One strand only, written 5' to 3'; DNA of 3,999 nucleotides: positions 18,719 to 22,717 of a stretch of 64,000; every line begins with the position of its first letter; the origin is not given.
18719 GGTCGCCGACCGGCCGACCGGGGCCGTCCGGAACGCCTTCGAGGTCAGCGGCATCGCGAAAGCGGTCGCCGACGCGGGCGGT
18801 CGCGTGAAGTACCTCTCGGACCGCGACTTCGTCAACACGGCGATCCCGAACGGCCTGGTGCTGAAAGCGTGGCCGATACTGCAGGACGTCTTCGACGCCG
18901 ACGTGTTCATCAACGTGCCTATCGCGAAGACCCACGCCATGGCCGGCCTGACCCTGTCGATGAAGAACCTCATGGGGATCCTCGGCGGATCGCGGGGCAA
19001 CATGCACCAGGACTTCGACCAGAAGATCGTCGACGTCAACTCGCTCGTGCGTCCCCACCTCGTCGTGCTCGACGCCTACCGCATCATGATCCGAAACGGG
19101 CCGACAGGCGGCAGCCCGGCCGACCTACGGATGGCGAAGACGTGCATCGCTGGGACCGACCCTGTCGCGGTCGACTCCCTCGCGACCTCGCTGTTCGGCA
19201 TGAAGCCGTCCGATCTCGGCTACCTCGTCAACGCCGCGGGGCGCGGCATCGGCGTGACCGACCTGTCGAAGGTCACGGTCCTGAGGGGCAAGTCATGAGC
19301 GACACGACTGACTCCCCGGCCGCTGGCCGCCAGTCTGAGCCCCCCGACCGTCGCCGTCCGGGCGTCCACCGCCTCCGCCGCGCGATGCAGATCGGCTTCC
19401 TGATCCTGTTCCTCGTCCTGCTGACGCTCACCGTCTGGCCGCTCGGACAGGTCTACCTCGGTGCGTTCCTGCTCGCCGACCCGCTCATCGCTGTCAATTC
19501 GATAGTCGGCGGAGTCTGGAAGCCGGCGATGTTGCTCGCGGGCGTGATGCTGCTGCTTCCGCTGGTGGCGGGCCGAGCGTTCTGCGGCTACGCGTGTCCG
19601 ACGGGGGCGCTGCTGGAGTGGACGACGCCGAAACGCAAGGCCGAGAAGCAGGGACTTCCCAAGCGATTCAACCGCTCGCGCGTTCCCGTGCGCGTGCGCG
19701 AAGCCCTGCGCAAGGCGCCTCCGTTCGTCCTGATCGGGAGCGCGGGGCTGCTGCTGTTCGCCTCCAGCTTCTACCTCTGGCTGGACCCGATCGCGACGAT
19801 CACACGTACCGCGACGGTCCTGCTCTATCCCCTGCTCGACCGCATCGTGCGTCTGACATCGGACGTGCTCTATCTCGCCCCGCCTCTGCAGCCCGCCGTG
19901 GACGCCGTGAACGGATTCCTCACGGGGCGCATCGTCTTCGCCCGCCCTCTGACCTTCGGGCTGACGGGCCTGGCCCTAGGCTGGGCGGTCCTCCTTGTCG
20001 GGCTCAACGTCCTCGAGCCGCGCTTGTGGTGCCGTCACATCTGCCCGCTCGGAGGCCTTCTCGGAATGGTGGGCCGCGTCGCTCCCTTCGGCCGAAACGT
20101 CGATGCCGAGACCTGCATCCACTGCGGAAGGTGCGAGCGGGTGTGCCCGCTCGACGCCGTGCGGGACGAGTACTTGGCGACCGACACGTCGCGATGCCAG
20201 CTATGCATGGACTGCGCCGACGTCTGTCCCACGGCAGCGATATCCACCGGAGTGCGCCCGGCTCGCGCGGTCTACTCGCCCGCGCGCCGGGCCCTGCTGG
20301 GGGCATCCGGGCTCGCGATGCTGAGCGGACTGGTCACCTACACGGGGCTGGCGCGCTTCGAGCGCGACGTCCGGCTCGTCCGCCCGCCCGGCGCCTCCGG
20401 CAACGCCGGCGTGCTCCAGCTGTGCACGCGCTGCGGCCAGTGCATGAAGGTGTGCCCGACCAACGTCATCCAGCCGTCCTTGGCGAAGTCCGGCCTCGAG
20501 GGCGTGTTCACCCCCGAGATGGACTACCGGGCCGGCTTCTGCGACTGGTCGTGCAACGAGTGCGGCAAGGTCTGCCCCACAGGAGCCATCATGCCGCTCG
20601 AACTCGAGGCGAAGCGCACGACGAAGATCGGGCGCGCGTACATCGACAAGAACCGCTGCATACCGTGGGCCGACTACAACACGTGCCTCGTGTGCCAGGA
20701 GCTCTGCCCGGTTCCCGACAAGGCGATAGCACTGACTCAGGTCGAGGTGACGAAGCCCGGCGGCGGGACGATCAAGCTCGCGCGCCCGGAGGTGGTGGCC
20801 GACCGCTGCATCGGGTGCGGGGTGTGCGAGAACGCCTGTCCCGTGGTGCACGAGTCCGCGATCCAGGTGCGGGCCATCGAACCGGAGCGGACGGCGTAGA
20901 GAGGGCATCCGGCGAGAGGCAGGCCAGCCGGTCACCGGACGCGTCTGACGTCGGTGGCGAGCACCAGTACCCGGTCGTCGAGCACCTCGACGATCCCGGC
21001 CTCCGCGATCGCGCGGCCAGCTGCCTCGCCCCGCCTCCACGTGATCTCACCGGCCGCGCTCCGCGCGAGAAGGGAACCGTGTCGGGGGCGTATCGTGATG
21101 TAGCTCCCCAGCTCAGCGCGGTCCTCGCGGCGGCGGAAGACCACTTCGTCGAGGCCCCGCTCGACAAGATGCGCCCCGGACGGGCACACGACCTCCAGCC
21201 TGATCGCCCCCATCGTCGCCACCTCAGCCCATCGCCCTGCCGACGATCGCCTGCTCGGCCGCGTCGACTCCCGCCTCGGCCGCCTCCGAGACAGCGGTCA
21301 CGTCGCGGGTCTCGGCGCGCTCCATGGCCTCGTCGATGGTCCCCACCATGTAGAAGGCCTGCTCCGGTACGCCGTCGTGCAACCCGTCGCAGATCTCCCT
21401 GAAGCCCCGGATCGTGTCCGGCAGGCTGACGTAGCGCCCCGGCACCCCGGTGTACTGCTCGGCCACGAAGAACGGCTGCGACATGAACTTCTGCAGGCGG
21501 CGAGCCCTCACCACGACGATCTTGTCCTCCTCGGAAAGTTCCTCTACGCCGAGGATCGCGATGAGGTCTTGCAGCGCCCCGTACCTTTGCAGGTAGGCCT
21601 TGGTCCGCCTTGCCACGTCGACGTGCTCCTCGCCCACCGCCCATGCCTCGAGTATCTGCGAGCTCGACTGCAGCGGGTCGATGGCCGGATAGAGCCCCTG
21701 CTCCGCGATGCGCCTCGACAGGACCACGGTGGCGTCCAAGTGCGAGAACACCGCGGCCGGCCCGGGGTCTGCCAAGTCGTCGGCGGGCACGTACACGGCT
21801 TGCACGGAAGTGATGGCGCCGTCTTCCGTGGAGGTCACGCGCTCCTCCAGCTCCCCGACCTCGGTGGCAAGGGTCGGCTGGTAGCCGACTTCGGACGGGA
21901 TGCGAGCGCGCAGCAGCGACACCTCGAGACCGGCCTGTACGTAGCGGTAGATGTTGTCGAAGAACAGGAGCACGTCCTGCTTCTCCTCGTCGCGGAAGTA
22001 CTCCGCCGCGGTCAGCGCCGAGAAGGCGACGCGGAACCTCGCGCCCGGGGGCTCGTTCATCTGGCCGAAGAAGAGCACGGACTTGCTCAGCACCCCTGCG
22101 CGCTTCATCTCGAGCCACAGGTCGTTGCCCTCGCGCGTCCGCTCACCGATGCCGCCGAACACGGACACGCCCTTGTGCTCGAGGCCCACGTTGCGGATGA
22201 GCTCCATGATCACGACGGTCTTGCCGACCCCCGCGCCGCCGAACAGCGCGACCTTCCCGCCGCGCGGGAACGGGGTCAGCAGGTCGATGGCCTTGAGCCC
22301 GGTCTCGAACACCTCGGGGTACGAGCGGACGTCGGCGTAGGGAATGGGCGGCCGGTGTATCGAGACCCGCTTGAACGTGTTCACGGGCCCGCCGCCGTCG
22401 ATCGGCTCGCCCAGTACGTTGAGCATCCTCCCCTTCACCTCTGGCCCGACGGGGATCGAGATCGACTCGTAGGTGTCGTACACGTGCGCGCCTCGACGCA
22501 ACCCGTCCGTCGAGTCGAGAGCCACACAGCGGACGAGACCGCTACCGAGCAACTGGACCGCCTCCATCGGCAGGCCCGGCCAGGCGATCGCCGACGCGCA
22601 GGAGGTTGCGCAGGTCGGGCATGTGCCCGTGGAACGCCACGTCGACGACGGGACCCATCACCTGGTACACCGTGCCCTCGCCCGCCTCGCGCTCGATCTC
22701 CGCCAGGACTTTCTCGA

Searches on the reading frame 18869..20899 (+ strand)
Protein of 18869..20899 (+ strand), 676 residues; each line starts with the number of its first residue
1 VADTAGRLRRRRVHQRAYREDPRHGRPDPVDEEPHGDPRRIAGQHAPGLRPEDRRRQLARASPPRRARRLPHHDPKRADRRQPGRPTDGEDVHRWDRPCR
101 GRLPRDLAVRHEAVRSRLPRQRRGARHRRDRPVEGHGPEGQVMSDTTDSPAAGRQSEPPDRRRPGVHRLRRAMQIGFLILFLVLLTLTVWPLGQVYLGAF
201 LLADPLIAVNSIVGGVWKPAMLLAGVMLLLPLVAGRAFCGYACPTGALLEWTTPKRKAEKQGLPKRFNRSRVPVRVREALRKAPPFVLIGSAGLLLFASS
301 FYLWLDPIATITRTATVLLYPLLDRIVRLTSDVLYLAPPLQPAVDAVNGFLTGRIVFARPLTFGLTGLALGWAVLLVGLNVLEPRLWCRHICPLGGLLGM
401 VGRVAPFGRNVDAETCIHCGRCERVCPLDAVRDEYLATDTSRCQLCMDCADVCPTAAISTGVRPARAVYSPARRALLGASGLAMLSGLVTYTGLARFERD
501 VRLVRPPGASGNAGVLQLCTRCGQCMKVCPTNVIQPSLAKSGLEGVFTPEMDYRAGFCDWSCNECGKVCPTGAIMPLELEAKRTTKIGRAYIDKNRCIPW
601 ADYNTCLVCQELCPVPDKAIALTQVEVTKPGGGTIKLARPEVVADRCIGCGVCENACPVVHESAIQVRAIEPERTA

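Call 64: search_protein_families(library=pfam, proteins=[window:18869-20899:+], max_evalue=0.001)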
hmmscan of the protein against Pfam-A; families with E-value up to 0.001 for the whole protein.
window:18869-20899:+ (676 aa): 14 families
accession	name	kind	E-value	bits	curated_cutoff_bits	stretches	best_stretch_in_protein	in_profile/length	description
PF00037.32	Fer4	-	2.2e-25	87.8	21.1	4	411-431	3-23/24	4Fe-4S binding domain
PF12838.12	Fer4_7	-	5.1e-24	84.9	27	4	519-573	2-52/52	4Fe-4S dicluster domain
PF12837.12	Fer4_6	-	8e-21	73.4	25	4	640-659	2-21/24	4Fe-4S binding domain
PF13484.11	Fer4_16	-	1.8e-17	64.3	30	1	519-537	2-20/66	4Fe-4S double cluster binding domain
PF13187.11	Fer4_9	-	3.7e-17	62.5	27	2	519-574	2-52/52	4Fe-4S dicluster domain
PF13237.11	Fer4_10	-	9.1e-14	51.6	25.5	1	411-454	4-53/53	4Fe-4S dicluster domain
PF12801.12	Fer4_5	-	4.4e-12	46.2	22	2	220-257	5-44/48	4Fe-4S binding domain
PF12797.12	Fer4_2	-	2.4e-11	43.2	24.5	2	639-659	2-22/22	4Fe-4S binding domain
PF14697.11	Fer4_21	-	4.6e-11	43.1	35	1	411-458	3-57/59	4Fe-4S dicluster domain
PF25160.1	LdpA_Fe-S-bd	-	4.6e-11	42.8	27.6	1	388-432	9-44/49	LdpA Fe-S cluster-binding domain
PF13183.11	Fer4_8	-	9.8e-09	36.1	27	1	644-669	2-27/68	4Fe-4S dicluster domain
PF13534.11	Fer4_17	-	3.2e-07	31.2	22.2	0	442-533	1-60/61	4Fe-4S dicluster domain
PF12798.12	Fer4_3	-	1e-06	29.6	27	0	416-430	1-15/15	4Fe-4S binding domain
PF12800.12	Fer4_4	-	1.2e-06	28.7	24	1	645-659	2-16/17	4Fe-4S binding domain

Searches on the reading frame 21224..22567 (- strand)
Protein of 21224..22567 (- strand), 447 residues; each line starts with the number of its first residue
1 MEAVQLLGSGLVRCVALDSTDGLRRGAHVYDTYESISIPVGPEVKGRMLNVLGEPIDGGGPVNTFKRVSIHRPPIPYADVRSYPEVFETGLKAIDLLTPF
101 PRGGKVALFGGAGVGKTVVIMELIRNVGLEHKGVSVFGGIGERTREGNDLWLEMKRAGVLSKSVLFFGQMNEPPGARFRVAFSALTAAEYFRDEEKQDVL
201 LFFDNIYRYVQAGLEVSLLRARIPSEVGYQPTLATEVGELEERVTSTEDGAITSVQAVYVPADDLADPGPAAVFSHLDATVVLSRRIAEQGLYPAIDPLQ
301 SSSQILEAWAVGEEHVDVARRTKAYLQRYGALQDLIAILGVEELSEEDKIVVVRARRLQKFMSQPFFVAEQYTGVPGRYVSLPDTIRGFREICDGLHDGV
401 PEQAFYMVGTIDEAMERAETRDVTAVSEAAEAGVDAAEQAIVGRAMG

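Call 64: search_protein_families(library=pfam, proteins=[window:21224-22567:-], max_evalue=0.001)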
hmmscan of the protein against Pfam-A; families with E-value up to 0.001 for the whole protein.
window:21224-22567:- (447 aa): 3 families
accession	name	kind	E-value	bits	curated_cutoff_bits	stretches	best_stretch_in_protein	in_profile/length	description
PF00006.31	ATP-synt_ab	-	1.5e-70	237.6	29.5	1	90-303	1-213/213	ATP synthase alpha/beta family, nucleotide-binding domain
PF22919.1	ATP-synt_VA_C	-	3.6e-14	53.1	24.7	1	311-382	8-81/101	C-terminal domain of V and A type ATP synthase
PF02874.29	ATP-synt_ab_N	-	2.2e-05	25.3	20.9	1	2-32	38-68/69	ATP synthase alpha/beta family, beta-barrel domain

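Call 96: find_homologous_proteins(query=window:21224-22567:-, max_evalue=1e-100)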
Query window:21224-22567:- (447 aa): 7996 proteins with E <= 1e-100 among 8000 candidates; the best 120 are listed.
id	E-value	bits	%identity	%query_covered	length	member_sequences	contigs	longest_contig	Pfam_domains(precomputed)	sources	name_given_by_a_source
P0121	2.8e-289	977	99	100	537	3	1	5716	PF02874.30,PF00006.32,PF22919.2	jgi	jgi:F-type H+-transporting ATPase subunit beta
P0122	2.1e-266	902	92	96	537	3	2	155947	PF02874.30,PF00006.32,PF22919.2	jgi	jgi:F-type H+-transporting ATPase subunit beta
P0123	4.7e-265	897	92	96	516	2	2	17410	PF02874.30,PF00006.32,PF22919.2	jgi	jgi:F-type H+-transporting ATPase subunit beta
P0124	9.8e-264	893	90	100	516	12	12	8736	PF02874.30,PF00006.32,PF22919.2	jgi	jgi:F-type H+-transporting ATPase subunit beta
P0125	1.0e-263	893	89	100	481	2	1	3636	PF02874.30,PF00006.32,PF22919.2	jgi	jgi:F-type H+-transporting ATPase subunit beta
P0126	2.9e-257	871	87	100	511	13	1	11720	PF02874.30,PF00006.32,PF22919.2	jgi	jgi:F-type H+-transporting ATPase subunit beta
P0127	1.4e-252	856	88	100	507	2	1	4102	PF02874.30,PF00006.32,PF22919.2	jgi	jgi:F-type H+-transporting ATPase subunit beta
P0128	1.3e-246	836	83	100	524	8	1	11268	PF02874.30,PF00006.32,PF22919.2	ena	-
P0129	3.1e-244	829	85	94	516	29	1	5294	PF02874.30,PF00006.32,PF22919.2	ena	-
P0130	6.0e-244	828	85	94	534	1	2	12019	PF02874.30,PF00006.32,PF22919.2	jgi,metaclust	metaclust:\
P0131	7.1e-242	821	82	100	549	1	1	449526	PF02874.30,PF00006.32,PF22919.2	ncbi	-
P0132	1.4e-241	820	84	94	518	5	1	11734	PF02874.30,PF00006.32,PF22919.2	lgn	-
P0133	6.2e-241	818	82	100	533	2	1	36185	PF02874.30,PF00006.32,PF22919.2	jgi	jgi:F-type H+/Na+-transporting ATPase subunit beta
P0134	2.3e-239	812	84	94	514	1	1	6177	PF02874.30,PF00006.32,PF22919.2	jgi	jgi:F-type H+-transporting ATPase subunit beta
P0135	4.2e-239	812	84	94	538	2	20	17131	PF02874.30,PF00006.32,PF22919.2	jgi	jgi:F-type H+-transporting ATPase subunit beta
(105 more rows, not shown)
